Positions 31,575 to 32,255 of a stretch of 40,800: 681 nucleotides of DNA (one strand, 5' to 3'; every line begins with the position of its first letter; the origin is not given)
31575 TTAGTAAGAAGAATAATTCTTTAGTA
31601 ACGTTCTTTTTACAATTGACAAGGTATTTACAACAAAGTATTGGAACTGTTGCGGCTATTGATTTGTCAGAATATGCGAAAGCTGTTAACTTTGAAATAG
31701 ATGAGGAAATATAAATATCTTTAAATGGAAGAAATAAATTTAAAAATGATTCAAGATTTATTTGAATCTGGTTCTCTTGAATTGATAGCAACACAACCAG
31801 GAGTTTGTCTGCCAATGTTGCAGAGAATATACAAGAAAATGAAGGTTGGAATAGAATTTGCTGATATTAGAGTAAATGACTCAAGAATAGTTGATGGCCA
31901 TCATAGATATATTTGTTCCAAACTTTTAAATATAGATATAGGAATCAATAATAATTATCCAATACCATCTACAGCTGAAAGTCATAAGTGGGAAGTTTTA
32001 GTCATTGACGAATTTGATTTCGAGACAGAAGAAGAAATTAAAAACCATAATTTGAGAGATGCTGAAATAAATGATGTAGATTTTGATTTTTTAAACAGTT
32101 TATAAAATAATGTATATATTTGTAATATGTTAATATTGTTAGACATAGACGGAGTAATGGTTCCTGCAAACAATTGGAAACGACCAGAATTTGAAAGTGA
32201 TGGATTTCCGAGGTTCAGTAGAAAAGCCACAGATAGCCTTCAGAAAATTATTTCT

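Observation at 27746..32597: Five-gene coupled operon: CD-NTase-like enzyme, E2-E1-JAB triple fusion, nuclease, ParB/Srx-like and HAD-like proteins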

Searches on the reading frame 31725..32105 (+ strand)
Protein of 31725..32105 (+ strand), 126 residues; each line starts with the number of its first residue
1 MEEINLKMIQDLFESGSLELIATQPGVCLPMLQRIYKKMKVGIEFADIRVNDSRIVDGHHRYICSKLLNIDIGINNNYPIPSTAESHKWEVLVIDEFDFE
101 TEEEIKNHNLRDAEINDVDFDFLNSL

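Call 3: search_protein_families(library=pfam, proteins=[window:31725-32105:+], max_evalue=0.1)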
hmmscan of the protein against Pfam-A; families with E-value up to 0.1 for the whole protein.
window:31725-32105:+ (126 aa): 1 family
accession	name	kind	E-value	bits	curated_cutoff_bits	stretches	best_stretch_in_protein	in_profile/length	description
PF06113.17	BRE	-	0.081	12.2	25.8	1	29-92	8-60/320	Brain and reproductive organ-expressed protein (BRE)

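Call 4: search_protein_families(library=padloc, proteins=[window:31725-32105:+], max_evalue=0.1)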
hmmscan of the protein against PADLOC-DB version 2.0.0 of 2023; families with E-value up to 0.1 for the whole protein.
window:31725-32105:+ (126 aa): 0 families

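Call 19: search_protein_families(library=ncbifam, proteins=[window:31725-32105:+], max_evalue=0.1)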
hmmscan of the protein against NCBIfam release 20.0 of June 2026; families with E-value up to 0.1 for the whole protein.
window:31725-32105:+ (126 aa): 0 families

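Call 20: find_homologous_proteins(query=window:31725-32105:+, max_evalue=0.001)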
Query window:31725-32105:+ (126 aa): 29 proteins with E <= 0.001 among 35 candidates.
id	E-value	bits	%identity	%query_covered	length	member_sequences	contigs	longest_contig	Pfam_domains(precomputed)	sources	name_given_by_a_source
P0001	4.0e-78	277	100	100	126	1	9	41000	-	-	-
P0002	3.0e-65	236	81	100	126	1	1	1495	-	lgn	-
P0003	2.7e-63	229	80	100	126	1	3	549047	-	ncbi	-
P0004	2.8e-59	216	79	90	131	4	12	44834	-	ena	-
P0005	2.5e-58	213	75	100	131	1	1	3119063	-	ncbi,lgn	-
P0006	2.8e-58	213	75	100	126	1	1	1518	-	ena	-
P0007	6.6e-57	209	75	100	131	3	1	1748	-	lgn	-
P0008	1.4e-55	204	74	100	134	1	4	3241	-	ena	-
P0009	3.7e-46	174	63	100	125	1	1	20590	-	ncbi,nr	ncbi:MAG: hypothetical protein L3J09_09785 [Flavobacteriaceae bacterium]|nr:hypothetical protein [Fl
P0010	1.4e-42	162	62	100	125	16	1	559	-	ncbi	-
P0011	3.8e-42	161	63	100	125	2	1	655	-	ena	-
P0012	4.1e-42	161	62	100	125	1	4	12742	-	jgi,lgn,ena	-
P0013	1.5e-41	159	64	100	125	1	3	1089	-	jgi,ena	-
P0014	2.0e-41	159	62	100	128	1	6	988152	-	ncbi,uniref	ncbi:hypothetical protein WIW50_11705 [Flavobacteriaceae bacterium 3-367]|uniref:hypothetical protei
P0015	2.7e-41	158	63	100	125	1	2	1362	-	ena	-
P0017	4.5e-40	154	61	100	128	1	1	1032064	-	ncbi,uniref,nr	ncbi:hypothetical protein GWK08_08785 [Leptobacterium flavescens]|uniref:ParB/Sulfiredoxin domain-co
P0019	6.5e-39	150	59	100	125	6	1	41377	-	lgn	-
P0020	3.7e-38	148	61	100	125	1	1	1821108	-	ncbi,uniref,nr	ncbi:hypothetical protein FVB32_14155 [Flagellimonas hymeniacidonis]|uniref:ParB/Sulfiredoxin domain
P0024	3.3e-35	138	52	100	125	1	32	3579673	-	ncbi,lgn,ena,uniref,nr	ncbi:hypothetical protein [Allomuricauda sp.]|uniref:hypothetical protein n=1 Tax=Flagellimonas sp. 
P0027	9.2e-32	127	54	94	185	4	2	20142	-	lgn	-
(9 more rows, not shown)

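Call 21: find_encoding_contigs(protein=P0017, flank=6000, max_places=2)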
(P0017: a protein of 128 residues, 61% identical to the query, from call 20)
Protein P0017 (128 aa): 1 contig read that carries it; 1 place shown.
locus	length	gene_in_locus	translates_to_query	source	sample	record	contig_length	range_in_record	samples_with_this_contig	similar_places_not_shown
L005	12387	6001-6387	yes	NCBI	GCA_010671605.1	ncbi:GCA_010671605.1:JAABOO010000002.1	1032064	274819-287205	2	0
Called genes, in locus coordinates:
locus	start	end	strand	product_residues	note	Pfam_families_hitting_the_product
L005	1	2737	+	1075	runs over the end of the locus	PF14870:PSII_BNR (faint), PF02012:BNR (faint), PF15902:Sortilin-Vps10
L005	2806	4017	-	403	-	PF01839:FG-GAP (faint), PF13517:FG-GAP_3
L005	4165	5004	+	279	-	PF05448:AXE1 (faint), PF08840:BAAT_C (faint), PF01738:DLH, PF00561:Abhydrolase_1 (faint), PF12146:Hydrolase_4 (faint), PF00326:Peptidase_S9 (faint)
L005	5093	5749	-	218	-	PF08942:DUF1919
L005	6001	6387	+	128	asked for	-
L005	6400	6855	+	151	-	PF18143:HAD_SAK_2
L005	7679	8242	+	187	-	PF04978:MST, PF12867:DinB_2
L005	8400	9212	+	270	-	-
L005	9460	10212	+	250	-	PF02311:AraC_binding, PF07883:Cupin_2 (weak), PF00165:HTH_AraC, PF12833:HTH_18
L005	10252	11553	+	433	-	PF00202:Aminotran_3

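Call 22: find_encoding_contigs(protein=P0024, flank=6000, max_places=3)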
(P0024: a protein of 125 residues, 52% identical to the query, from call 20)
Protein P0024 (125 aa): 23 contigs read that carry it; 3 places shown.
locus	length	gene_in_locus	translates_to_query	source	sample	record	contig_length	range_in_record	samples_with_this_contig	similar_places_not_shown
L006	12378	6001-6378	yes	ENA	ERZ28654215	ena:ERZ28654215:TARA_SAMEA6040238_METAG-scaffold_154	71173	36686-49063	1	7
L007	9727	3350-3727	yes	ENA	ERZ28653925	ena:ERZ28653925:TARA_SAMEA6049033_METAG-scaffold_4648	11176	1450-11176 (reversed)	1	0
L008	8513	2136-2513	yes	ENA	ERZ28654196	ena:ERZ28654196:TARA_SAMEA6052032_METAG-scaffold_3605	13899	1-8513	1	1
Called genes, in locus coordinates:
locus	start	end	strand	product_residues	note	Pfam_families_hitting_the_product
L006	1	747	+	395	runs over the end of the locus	PF23500:DUF7133, PF22807:TrAA12, PF07995:GSDH, PF22807:TrAA12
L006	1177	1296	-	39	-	-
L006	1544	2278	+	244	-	PF00857:Isochorismatase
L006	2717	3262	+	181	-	PF02627:CMD (weak)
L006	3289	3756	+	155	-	PF04945:YHS (weak)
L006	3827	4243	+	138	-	PF07080:DUF1348, PF12680:SnoaL_2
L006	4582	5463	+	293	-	PF12833:HTH_18, PF00165:HTH_AraC (weak)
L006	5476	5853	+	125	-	PF03625:DUF302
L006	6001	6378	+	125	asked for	-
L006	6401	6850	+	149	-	PF18143:HAD_SAK_2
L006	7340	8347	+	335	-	-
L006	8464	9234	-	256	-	PF04002:RadC, PF27070:HTH_Rpn_C (weak)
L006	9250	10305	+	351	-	PF08240:ADH_N, PF01262:AlaDh_PNT_C (weak), PF00107:ADH_zinc_N, PF13602:ADH_zinc_N_2 (weak)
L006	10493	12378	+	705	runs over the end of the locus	-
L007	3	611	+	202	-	?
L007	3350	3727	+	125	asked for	-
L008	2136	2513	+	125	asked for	-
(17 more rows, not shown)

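Call 23: find_encoding_contigs(protein=P0020, flank=6000, max_places=2)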
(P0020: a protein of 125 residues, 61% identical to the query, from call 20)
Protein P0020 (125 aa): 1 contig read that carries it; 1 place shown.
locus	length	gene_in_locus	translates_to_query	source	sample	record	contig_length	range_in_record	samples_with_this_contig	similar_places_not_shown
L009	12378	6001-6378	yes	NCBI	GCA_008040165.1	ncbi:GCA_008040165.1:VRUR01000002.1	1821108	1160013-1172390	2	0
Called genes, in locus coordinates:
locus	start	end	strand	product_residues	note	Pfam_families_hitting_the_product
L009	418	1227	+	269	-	PF02601:Exonuc_VII_L (weak)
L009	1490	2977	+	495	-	-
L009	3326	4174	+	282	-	PF13495:Phage_int_SAM_4, PF00589:Phage_integrase, PF22823:MrpR_C_cat (weak)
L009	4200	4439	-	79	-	-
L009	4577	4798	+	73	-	PF13443:HTH_26, PF01381:HTH_3 (weak), PF12844:HTH_19 (weak)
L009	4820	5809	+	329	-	-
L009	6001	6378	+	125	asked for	-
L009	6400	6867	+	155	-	PF18143:HAD_SAK_2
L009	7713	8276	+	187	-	-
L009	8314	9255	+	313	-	PF20279:CTD12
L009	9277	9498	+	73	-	PF20293:MC6, PF20295:MC8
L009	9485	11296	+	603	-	PF10088:DUF2326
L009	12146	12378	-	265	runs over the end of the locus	PF00582:Usp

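Call 41: find_encoding_contigs(protein=P0003, flank=7000, max_places=2)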
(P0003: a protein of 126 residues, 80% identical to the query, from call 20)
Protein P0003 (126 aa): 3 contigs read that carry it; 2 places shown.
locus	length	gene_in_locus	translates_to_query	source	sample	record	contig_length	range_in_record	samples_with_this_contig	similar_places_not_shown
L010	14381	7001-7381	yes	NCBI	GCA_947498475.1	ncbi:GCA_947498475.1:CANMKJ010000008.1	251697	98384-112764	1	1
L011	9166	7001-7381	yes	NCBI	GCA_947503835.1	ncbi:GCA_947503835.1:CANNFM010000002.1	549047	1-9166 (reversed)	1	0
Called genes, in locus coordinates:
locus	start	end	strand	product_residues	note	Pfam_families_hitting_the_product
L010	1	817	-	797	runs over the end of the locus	PF13620:CarboxypepD_reg (weak), PF07715:Plug, PF14905:OMP_b-brl_3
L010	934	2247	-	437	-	PF05569:Peptidase_M56, PF01551:Peptidase_M23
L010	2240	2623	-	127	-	PF03965:Penicillinase_R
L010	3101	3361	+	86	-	PF03693:ParD_antitoxin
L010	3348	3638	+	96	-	PF05016:ParE_toxin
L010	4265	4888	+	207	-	PF01726:LexA_DNA_bind (weak), PF00717:Peptidase_S24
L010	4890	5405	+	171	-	PF18967:PycTM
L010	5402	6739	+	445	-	PF18134:AGS_C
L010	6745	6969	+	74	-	PF09954:DUF2188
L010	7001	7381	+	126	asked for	-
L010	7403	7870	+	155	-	PF18143:HAD_SAK_2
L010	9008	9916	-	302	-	PF07676:PD40 (faint)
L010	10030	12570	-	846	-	PF12704:MacB_PCD, PF02687:FtsX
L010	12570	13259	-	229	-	PF02463:SMC_N (faint), PF00005:ABC_tran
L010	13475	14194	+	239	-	PF25182:NonGDSL (weak), PF00657:Lipase_GDSL, PF04311:DUF459 (faint), PF13472:Lipase_GDSL_2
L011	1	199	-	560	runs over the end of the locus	PF06580:His_kinase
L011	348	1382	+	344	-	PF07676:PD40 (faint)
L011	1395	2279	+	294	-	PF26550:Tricorn_2nd, PF26549:Tricorn_N, PF07676:PD40 (weak), PF26550:Tricorn_2nd (weak), PF26549:Tricorn_N, PF07676:PD40, PF26549:Tricorn_N, PF07676:PD40, +7 more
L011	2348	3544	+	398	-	PF00144:Beta-lactamase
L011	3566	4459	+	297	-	PF07676:PD40 (faint)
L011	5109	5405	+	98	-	PF18967:PycTM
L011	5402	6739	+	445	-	PF18134:AGS_C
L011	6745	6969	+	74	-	PF09954:DUF2188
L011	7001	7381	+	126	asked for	-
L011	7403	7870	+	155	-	PF18143:HAD_SAK_2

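Call 42: find_encoding_contigs(protein=P0014, flank=7000, max_places=2)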
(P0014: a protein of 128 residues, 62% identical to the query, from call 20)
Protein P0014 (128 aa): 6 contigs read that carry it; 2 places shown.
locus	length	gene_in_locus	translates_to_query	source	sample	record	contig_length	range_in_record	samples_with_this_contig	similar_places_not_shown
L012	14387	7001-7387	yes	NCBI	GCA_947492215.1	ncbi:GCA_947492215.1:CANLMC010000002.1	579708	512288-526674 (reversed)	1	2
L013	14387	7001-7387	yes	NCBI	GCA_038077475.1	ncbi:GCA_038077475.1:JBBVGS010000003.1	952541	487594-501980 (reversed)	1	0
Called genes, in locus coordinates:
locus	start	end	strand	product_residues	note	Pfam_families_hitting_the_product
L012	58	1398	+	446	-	PF00149:Metallophos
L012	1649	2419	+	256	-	PF22200:ExsA_N, PF00165:HTH_AraC, PF12833:HTH_18, PF00165:HTH_AraC (weak)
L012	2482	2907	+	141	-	PF10604:Polyketide_cyc2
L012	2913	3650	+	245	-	-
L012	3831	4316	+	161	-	-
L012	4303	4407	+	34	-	-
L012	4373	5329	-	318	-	-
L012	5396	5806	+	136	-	PF07110:EthD (weak)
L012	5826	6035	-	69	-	PF11127:YgaP-like_TM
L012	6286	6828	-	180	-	PF13527:Acetyltransf_9 (weak)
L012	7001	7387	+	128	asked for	-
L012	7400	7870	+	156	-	PF18143:HAD_SAK_2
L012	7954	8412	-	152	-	PF08327:AHSA1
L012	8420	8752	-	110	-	PF12840:HTH_20 (weak), PF01022:HTH_5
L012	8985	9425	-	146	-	PF03992:ABM (weak)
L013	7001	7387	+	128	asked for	-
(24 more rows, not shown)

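Call 43: find_encoding_contigs(protein=P0009, flank=7000, max_places=2)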
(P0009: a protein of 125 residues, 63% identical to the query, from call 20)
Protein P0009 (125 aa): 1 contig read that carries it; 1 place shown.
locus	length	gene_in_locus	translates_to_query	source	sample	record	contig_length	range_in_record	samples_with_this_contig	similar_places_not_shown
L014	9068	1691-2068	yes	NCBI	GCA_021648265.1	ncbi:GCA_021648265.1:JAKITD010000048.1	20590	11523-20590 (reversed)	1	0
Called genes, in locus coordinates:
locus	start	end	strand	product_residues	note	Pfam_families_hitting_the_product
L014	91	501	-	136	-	PF18967:PycTM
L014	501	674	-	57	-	-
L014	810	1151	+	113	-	PF13560:HTH_31, PF12844:HTH_19, PF13443:HTH_26 (faint), PF01381:HTH_3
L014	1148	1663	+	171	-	PF06114:Peptidase_M78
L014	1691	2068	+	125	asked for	-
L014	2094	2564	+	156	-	PF18143:HAD_SAK_2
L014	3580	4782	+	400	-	PF07690:MFS_1, PF00083:Sugar_tr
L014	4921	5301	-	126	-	-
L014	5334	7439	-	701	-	PF00009:GTP_EFTU, PF01926:MMR_HSR1, PF22042:EF-G_D2, PF03144:GTP_EFTU_D2 (weak), PF14492:EFG_III, PF03764:EFG_IV, PF00679:EFG_C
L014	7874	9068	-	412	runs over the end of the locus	PF17785:PUA_3, PF10672:Methyltrans_SAM, PF02475:TRM5-TYW2_MTfase (weak), PF01728:FtsJ, PF03602:Cons_hypoth95, PF06325:PrmA (weak), PF09445:Methyltransf_15, PF13847:Methyltransf_31, +1 more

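Call 45: find_encoding_contigs(protein=P0027, flank=7000, max_places=2)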
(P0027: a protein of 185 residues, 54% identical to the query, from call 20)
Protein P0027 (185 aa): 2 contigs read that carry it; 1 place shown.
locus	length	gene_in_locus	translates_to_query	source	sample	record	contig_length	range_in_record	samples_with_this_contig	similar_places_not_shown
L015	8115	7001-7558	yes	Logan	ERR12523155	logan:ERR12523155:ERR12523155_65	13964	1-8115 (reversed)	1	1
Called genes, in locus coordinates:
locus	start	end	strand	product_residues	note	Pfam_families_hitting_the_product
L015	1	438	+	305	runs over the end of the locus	PF00892:EamA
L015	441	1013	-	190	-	PF00027:cNMP_binding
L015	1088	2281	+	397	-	PF00083:Sugar_tr, PF07690:MFS_1, PF12832:MFS_1_like (faint), PF03209:PUCC (faint), PF07690:MFS_1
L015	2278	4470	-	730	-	PF19313:DUF5916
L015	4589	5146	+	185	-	PF14059:DUF4251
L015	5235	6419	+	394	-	PF23500:DUF7133, PF22807:TrAA12, PF07995:GSDH, PF22807:TrAA12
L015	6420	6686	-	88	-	-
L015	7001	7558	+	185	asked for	-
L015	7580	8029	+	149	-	PF18143:HAD_SAK_2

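Call 46: find_encoding_contigs(protein=P0019, flank=7000, max_places=2)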
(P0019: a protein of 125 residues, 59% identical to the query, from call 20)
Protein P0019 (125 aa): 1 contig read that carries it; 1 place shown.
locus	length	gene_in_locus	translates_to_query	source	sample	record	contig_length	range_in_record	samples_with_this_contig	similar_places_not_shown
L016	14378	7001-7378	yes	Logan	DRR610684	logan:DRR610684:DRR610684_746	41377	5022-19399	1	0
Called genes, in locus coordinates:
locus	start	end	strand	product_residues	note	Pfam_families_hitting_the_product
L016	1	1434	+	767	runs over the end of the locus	PF14312:FG-GAP_2, PF13573:SprB, PF02412:TSP_3 (weak), PF18962:Por_Secre_tail (weak)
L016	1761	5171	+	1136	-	PF27260:Y4jQ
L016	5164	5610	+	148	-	-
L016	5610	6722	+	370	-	PF00072:Response_reg (weak)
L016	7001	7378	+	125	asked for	-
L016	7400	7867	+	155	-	PF18143:HAD_SAK_2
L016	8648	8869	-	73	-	-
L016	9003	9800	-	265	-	PF13483:Lactamase_B_3, PF12706:Lactamase_B_2 (weak)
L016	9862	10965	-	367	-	PF13205:Big_5 (faint)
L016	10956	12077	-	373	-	-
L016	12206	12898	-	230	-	PF08241:Methyltransf_11 (faint), PF01135:PCMT, PF00398:RrnaAD (weak), PF13489:Methyltransf_23 (weak), PF13847:Methyltransf_31 (weak), PF13649:Methyltransf_25 (weak)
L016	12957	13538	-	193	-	PF10988:DUF2807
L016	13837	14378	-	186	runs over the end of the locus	PF14059:DUF4251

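Call 56: predict_structure(alignment_id=A2)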
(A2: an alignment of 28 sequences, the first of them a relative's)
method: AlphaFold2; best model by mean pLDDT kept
length: 126 residues; sequences in the alignment: 28
mean_pLDDT: 94.0   pTM: 0.86
mean pLDDT of the five models: 94.0, 93.9, 93.6, 93.5, 93.0
residues with pLDDT >= 90: 118; 70-90: 7; 50-70: 1; < 50: 0
segments of 3 or more residues with pLDDT < 50: none
pLDDT, mean of each block of 10 residues (from residue 1): 89 96 96 95 94 95 96 93 94 94 94 94 90
secondary structure, 60 per line:
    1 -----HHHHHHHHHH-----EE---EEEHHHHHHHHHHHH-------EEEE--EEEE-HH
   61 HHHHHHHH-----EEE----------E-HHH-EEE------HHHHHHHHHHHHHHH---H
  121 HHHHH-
elements in order: H6-15 E26-28 H29-40 E48-51 E54-57 H59-68 E74-76 E93-95 H102-116 H120-125

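Call 59: search_solved_structures(query=A2, max_evalue=1, show_alignments=2)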
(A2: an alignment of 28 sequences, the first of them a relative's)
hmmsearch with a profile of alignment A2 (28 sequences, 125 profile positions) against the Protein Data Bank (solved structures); distinct sequences matched with E-value up to 1: 1.
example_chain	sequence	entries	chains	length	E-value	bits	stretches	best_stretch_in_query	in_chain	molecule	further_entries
3cjm_A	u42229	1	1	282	0.69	13.1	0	41-109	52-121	Putative beta-lactamase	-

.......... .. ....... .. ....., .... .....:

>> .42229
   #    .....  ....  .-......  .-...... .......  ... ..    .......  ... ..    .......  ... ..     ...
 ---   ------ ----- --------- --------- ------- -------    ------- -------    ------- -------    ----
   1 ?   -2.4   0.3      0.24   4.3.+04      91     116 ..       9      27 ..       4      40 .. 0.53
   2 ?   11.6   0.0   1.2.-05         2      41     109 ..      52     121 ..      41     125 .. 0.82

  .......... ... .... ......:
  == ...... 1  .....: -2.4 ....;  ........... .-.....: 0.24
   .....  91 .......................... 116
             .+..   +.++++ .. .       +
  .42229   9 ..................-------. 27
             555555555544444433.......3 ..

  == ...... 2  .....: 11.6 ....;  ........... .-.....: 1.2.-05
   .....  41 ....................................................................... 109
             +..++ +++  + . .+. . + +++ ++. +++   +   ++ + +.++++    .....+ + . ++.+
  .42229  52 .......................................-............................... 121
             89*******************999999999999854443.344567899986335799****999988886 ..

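Call 60: fold_search(model_id=the predicted structure, library=pdb)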
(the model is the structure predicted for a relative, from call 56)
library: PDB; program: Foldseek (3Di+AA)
matches with E <= 10: 371; with E <= 0.001: 0
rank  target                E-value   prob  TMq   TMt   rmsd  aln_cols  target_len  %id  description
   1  8cgb_B                2.6e-01  0.08  0.20  0.12  11.8       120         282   15  Monkeypox virus VP39 in complex with SAH (released 2023-04-26)
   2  8cev_B                3.1e-01  0.06  0.18  0.12  11.9       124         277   17  Crystal structure of monkeypox virus methyltransferase VP39 in complex with inhibitor TO1119 (released 2023-04-05)
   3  5k5d_B                4.1e-01  0.28  0.34  0.18  12.5       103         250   13  Structure of the C2221 form of Pnob8-like ParB-N domain (released 2016-06-15)
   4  8b07_B                4.3e-01  0.06  0.21  0.12  11.7       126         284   16  Crystal structure of monkeypox virus methyltransferase VP39 in complex with sinefungin (released 2023-04-05)
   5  3l8a_A                5.3e-01  0.11  0.27  0.10  12.3       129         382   12  Crystal structure of MetC from Streptococcus mutans (released 2011-01-12)
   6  8cer_B                5.6e-01  0.06  0.20  0.12  11.7       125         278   16  Crystal structure of monkeypox virus methyltransferase VP39 in complex with inhibitor TO494 (released 2023-04-05)
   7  1vpt                  6.0e-01  0.06  0.20  0.12  11.4       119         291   15  AS11 VARIANT OF VACCINIA VIRUS PROTEIN VP39 IN COMPLEX WITH S-ADENOSYL-L-METHIONINE (released 1996-08-17)
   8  2gaf_A                7.3e-01  0.06  0.19  0.10  11.3        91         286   19  Crystal Structure of the Vaccinia Polyadenylate Polymerase Heterodimer (apo form) (released 2006-05-16)
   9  8yyk_D                8.3e-01  0.04  0.19  0.08  14.2       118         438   17  Structure of RNase J2 wild type at room temperature (released 2025-02-12)
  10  8oiv_A                8.9e-01  0.03  0.19  0.11  13.3       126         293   15  Monkeypox virus VP39 in complex with SAH and cap0 (released 2023-08-23)
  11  6qnq_2I               9.5e-01  0.08  0.20  0.21   5.9        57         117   21  70S ribosome initiation complex (IC) with experimentally assigned potassium ions (released 2019-06-19)
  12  7kyd                  9.5e-01  0.05  0.18  0.07   8.5        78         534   14  Drosophila melanogaster long-chain fatty-acyl-CoA synthetase CG6178 (released 2022-01-05)
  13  8cgb_A                1.1e+00  0.04  0.20  0.12  11.7       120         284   15  Monkeypox virus VP39 in complex with SAH (released 2023-04-26)
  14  5k5d_A                1.2e+00  0.16  0.34  0.18  11.9       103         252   13  Structure of the C2221 form of Pnob8-like ParB-N domain (released 2016-06-15)
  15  6cnl_J                1.2e+00  0.05  0.22  0.16  13.6       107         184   17  Crystal Structure of H105A PGAM5 Dodecamer (released 2019-02-13)
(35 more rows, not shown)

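Call 64: find_encoding_contigs(protein=P0001, flank=6000, max_places=6)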
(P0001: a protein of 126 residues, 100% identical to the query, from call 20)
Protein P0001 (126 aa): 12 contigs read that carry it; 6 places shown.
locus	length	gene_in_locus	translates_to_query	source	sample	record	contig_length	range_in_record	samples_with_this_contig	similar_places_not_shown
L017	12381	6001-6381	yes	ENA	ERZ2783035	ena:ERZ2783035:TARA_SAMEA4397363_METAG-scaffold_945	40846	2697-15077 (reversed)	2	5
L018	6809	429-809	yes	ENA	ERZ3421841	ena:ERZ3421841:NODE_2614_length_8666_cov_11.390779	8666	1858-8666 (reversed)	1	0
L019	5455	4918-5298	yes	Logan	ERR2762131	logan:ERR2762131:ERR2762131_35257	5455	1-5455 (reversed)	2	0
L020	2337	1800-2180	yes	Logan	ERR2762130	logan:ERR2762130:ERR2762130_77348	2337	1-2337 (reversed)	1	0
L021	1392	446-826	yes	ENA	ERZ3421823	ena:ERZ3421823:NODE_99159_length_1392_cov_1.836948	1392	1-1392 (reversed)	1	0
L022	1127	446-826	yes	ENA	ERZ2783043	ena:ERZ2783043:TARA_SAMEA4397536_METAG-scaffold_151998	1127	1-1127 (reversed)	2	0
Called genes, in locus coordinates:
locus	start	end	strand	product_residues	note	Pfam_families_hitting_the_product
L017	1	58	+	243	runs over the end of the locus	PF20217:DUF6577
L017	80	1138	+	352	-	PF08843:AbiEii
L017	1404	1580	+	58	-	-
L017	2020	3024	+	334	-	PF18144:SMODS (weak)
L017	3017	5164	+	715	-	PF00899:ThiF, PF14464:Prok-JAB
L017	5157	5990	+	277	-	PF20247:DUF6602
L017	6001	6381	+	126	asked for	-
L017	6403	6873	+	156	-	PF18143:HAD_SAK_2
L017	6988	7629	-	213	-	PF01520:Amidase_3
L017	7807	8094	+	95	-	-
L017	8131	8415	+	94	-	-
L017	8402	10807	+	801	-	PF12991:DUF3875, PF19044:P-loop_TraG, PF01935:DUF87, PF12846:AAA_10 (weak)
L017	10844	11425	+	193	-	-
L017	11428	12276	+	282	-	-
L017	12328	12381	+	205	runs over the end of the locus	-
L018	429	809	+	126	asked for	-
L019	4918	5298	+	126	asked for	-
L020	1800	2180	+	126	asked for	-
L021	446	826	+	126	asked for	-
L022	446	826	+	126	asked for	-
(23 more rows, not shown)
